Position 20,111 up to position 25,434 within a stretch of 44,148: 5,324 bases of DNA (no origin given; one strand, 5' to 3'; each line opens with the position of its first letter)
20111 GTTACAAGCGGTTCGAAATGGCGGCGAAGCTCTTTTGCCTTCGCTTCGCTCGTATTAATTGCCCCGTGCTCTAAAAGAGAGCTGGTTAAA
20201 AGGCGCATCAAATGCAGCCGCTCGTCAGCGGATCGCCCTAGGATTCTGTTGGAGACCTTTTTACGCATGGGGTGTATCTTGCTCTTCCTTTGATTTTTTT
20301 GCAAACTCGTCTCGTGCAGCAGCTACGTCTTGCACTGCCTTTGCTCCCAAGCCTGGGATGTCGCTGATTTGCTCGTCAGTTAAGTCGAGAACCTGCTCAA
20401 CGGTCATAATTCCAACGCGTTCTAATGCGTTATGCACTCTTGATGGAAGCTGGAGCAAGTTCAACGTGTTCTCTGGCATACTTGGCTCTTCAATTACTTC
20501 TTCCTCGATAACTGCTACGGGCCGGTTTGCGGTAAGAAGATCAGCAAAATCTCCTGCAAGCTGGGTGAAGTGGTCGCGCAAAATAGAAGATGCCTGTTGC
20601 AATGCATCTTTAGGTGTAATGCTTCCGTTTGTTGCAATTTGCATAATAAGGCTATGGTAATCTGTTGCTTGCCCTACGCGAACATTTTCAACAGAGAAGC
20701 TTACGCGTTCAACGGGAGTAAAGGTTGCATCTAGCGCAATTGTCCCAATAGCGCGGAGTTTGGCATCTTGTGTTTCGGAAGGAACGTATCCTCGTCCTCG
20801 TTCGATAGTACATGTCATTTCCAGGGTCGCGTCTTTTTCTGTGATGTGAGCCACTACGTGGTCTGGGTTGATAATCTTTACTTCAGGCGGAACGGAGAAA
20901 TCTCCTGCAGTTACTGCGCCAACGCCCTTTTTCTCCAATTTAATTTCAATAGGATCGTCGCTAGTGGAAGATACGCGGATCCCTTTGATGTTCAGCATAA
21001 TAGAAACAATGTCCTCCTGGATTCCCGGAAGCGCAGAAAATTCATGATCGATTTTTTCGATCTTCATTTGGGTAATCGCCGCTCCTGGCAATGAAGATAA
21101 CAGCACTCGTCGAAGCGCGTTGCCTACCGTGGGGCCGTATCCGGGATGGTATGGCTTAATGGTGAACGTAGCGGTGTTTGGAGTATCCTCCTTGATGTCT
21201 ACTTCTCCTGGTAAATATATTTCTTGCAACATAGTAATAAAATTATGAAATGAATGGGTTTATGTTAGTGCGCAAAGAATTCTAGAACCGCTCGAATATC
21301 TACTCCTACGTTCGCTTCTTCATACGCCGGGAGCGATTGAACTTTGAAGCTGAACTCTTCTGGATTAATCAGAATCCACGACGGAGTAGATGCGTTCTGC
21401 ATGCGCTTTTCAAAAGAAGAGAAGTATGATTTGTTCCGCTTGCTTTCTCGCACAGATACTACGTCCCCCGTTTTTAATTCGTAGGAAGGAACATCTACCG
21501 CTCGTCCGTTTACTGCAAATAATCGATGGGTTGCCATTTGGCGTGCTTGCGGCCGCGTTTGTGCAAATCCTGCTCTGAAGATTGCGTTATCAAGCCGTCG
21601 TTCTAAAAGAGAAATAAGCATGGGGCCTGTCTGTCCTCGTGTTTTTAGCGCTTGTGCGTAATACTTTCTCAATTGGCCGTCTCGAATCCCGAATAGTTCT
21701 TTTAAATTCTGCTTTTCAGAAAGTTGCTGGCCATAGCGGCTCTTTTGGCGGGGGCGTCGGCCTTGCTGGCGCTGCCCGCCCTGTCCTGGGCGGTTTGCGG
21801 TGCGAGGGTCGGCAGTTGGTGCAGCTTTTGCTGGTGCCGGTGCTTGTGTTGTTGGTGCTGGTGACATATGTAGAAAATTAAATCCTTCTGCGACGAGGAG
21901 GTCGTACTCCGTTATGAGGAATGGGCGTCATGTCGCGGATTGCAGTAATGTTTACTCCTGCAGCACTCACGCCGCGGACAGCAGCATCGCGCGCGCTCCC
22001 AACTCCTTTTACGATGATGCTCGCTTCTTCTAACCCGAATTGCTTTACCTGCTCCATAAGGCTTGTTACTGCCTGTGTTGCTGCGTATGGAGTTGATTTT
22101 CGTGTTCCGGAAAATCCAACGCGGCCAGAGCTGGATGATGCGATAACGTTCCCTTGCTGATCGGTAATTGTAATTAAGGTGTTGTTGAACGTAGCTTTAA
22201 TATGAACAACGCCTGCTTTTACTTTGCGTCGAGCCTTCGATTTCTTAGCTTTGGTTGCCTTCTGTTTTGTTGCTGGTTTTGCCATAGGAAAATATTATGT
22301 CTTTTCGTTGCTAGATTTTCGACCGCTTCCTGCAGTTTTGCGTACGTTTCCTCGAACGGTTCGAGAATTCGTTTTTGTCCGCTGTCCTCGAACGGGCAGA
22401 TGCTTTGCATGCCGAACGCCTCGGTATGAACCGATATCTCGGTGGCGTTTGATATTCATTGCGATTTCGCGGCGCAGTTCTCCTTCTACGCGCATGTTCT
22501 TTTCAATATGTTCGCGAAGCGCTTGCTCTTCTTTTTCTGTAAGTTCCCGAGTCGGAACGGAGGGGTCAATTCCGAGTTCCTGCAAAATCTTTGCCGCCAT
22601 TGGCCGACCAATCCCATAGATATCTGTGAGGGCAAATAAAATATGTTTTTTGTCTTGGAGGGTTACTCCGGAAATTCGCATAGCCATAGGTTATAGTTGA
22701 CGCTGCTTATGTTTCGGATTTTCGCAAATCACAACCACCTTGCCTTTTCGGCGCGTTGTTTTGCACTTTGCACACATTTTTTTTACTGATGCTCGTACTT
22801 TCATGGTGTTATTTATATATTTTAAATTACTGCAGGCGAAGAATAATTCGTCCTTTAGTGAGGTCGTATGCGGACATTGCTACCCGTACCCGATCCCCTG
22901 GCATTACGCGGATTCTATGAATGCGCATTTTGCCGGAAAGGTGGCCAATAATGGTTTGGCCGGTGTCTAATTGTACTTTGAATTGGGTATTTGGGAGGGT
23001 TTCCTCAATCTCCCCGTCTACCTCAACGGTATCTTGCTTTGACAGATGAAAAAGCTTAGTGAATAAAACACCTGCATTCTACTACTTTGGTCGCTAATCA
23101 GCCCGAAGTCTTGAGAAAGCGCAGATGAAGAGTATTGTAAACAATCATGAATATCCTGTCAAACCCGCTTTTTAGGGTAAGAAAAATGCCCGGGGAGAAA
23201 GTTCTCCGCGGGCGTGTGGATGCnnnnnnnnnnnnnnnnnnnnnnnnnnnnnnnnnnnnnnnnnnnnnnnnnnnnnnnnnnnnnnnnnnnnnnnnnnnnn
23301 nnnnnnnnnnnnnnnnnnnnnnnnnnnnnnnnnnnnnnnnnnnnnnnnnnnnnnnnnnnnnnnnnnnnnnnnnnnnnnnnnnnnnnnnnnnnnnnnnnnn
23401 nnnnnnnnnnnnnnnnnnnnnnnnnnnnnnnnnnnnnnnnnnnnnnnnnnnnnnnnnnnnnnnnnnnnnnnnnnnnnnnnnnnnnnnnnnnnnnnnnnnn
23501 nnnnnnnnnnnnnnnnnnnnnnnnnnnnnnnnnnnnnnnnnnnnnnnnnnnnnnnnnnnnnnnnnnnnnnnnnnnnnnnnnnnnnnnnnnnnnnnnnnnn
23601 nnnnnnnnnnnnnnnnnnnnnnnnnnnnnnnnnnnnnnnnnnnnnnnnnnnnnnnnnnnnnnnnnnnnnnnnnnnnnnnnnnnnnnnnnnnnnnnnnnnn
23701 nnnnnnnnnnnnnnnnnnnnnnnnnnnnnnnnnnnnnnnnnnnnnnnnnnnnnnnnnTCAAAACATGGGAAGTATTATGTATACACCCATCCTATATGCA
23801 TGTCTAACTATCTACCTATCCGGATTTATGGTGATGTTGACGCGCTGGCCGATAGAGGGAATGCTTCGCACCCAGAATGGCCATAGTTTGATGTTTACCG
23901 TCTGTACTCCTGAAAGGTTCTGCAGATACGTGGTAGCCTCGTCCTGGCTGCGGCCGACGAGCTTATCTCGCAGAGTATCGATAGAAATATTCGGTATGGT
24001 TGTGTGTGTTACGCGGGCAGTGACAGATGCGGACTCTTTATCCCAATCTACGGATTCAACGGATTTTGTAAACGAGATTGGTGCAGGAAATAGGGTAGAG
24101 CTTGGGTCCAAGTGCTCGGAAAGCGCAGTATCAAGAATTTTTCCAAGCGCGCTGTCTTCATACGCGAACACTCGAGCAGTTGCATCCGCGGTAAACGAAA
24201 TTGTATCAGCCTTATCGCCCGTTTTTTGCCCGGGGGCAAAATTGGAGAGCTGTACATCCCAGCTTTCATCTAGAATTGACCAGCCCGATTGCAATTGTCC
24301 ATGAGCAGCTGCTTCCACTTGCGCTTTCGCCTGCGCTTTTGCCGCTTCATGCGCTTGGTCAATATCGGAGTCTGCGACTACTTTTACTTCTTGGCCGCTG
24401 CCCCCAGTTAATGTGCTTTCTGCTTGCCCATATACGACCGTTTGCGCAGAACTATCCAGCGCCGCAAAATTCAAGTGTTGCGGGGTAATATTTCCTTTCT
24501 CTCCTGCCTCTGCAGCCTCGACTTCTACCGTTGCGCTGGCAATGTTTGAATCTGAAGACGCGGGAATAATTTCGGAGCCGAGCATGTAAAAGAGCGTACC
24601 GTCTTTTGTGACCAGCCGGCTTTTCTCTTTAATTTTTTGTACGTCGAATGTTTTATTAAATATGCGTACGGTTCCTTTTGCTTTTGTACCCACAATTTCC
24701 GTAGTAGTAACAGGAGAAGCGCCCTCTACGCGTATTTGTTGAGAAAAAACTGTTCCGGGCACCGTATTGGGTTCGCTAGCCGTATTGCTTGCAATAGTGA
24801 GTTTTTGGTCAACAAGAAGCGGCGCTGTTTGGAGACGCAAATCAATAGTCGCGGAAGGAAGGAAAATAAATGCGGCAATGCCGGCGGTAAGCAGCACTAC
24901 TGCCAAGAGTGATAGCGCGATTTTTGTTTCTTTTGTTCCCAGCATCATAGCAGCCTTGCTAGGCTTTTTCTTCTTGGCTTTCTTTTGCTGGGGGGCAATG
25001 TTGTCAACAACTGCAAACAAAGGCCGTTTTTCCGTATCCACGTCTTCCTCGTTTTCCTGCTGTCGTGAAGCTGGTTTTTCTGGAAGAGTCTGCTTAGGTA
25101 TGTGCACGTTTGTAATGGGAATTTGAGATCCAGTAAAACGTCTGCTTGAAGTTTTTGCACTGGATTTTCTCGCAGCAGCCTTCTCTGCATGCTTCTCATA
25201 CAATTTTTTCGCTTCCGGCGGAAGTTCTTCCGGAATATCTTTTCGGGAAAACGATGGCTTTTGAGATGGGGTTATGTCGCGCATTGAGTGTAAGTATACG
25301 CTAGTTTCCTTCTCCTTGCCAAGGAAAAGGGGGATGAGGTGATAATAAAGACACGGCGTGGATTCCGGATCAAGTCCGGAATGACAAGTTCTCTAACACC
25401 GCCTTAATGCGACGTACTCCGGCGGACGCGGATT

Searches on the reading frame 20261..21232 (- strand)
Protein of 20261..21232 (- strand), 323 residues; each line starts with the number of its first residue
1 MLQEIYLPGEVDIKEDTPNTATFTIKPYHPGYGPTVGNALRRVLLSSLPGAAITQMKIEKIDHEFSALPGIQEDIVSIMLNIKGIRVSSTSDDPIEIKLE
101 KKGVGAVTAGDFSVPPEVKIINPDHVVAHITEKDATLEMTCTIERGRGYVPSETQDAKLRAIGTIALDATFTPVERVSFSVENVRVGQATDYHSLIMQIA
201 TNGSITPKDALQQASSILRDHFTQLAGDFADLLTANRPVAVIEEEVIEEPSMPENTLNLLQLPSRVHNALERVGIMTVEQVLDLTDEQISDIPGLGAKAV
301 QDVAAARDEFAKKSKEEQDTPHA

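Call 70: search_protein_families(library=pfam, proteins=[window:20261-21232:-], max_evalue=0.001)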
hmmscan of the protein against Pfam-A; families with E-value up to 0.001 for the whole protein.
window:20261-21232:- (323 aa): 4 families
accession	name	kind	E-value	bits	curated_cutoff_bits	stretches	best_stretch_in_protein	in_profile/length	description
PF01000.31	RNA_pol_A_bac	-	1.6e-31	109.4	33.9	1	57-172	2-119/119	RNA polymerase Rpb3/RpoA insert domain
PF01193.29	RNA_pol_L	-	2.1e-23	82.2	24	1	29-222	4-74/74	RNA polymerase Rpb3/Rpb11 dimerisation domain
PF03118.21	RNA_pol_A_CTD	-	1.8e-09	37.6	23.8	1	249-304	7-62/67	Bacterial RNA polymerase, alpha chain C terminal domain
PF14520.12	HHH_5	-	5.7e-05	23.9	27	1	265-303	14-51/57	Helix-hairpin-helix domain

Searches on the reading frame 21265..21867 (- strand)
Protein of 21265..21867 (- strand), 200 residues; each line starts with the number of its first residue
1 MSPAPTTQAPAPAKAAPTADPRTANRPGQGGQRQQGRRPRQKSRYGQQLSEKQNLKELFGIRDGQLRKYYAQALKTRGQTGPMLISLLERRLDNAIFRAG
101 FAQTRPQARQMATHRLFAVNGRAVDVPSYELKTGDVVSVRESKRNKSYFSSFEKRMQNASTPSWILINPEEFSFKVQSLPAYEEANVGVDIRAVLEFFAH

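Call 70: search_protein_families(library=pfam, proteins=[window:21265-21867:-], max_evalue=0.001)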
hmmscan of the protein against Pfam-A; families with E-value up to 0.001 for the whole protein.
window:21265-21867:- (200 aa): 2 families
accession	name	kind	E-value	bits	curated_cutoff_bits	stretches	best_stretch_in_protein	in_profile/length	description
PF01479.30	S4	-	2.9e-15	56.2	22.8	1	90-137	1-48/48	S4 domain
PF00163.24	Ribosomal_S4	-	3.4e-12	47.3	23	1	32-89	39-95/95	Ribosomal protein S4/S9 N-terminal domain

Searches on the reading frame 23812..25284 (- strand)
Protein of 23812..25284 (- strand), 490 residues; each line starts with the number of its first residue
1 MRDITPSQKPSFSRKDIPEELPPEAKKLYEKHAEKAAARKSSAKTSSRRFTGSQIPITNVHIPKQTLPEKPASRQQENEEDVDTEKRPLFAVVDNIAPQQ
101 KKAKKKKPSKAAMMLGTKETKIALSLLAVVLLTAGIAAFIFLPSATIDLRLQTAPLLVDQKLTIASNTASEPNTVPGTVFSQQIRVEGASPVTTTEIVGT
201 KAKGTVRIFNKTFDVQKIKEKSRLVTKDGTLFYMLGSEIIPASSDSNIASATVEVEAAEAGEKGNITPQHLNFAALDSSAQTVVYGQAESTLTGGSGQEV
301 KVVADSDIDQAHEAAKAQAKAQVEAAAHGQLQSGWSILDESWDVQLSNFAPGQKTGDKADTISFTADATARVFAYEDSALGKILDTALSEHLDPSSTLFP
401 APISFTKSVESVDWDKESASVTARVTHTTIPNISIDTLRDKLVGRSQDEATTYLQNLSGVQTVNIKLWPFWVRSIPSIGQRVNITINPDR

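Call 16: search_protein_families(library=pfam, proteins=[window:23812-25284:-], max_evalue=0.001)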
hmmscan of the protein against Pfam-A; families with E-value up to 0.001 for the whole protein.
window:23812-25284:- (490 aa): 1 family
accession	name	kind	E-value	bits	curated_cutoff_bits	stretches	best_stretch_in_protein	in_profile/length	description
PF04865.19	Baseplate_J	-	0.00032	20.5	21.1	1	199-299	20-113/255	Baseplate J-like protein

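Call 99: search_protein_families(library=phrogs, proteins=[window:23812-25284:-], max_evalue=0.001)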
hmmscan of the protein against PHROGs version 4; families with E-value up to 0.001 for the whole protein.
window:23812-25284:- (490 aa): 0 families
